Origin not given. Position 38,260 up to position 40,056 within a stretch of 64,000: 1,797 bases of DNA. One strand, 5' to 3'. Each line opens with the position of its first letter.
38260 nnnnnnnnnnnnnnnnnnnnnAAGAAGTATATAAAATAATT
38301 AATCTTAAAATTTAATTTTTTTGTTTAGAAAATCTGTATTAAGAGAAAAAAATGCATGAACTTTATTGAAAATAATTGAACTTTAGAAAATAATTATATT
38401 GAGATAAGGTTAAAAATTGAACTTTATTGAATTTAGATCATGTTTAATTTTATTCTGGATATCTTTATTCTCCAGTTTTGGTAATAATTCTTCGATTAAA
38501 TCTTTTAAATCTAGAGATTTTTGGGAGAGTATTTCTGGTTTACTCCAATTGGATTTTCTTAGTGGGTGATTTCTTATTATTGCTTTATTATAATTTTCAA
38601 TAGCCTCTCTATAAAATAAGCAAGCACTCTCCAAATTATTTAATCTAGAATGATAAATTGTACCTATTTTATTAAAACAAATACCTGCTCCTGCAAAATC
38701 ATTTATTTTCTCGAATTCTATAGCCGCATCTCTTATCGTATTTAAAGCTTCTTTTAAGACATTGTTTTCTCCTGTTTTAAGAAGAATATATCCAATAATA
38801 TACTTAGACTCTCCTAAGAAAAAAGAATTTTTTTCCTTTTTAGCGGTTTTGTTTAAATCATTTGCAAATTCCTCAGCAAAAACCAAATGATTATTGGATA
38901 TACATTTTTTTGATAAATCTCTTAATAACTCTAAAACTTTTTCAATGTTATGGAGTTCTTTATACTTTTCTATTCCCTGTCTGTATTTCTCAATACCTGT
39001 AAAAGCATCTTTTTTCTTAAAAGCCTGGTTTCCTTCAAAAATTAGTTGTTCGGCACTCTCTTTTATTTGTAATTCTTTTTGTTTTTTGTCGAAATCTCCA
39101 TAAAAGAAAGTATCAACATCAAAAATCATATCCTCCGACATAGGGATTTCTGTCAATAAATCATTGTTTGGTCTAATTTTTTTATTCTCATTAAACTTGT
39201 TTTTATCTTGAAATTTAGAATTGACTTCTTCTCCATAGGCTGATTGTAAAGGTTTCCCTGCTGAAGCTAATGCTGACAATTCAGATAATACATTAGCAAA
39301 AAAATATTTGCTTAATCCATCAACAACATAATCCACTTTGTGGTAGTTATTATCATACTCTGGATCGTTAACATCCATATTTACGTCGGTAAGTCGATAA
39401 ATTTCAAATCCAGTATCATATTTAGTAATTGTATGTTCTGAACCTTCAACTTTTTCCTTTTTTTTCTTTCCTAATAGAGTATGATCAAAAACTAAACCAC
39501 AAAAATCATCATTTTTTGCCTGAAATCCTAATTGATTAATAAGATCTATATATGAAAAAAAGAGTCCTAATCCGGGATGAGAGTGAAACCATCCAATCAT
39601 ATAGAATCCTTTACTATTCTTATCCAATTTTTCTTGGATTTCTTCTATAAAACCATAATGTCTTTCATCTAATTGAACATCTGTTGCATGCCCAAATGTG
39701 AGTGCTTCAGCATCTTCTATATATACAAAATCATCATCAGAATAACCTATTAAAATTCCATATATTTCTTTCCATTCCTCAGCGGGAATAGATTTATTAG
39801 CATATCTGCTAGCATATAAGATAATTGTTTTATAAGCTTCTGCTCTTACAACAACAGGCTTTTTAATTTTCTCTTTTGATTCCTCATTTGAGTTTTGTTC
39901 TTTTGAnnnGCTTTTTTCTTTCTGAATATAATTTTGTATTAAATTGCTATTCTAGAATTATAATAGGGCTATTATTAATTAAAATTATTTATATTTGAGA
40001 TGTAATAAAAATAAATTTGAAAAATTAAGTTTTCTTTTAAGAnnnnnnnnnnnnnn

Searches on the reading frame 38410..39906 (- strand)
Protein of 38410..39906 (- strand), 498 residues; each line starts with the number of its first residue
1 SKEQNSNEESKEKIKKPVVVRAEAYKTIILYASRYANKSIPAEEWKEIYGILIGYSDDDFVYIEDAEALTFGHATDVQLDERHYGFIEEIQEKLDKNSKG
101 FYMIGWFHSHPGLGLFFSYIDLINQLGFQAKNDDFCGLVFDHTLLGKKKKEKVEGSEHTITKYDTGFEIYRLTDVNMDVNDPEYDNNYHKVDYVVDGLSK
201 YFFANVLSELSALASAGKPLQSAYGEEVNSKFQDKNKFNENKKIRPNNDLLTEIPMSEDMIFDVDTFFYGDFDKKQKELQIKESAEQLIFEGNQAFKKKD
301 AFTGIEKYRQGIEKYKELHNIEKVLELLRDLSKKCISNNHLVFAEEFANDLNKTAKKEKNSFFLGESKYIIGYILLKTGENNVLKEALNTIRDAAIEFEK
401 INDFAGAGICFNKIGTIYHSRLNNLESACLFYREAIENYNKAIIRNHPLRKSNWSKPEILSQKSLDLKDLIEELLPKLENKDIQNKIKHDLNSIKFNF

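Call 84: search_protein_families(library=pfam, proteins=[window:38410-39906:-], max_evalue=0.00001)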
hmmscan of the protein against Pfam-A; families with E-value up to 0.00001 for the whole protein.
window:38410-39906:- (498 aa): 1 family
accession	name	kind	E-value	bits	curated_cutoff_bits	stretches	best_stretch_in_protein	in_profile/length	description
PF01398.27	JAB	-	1.6e-12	47.7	22.5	1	18-130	6-113/117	JAB1/Mov34/MPN/PAD-1 ubiquitin protease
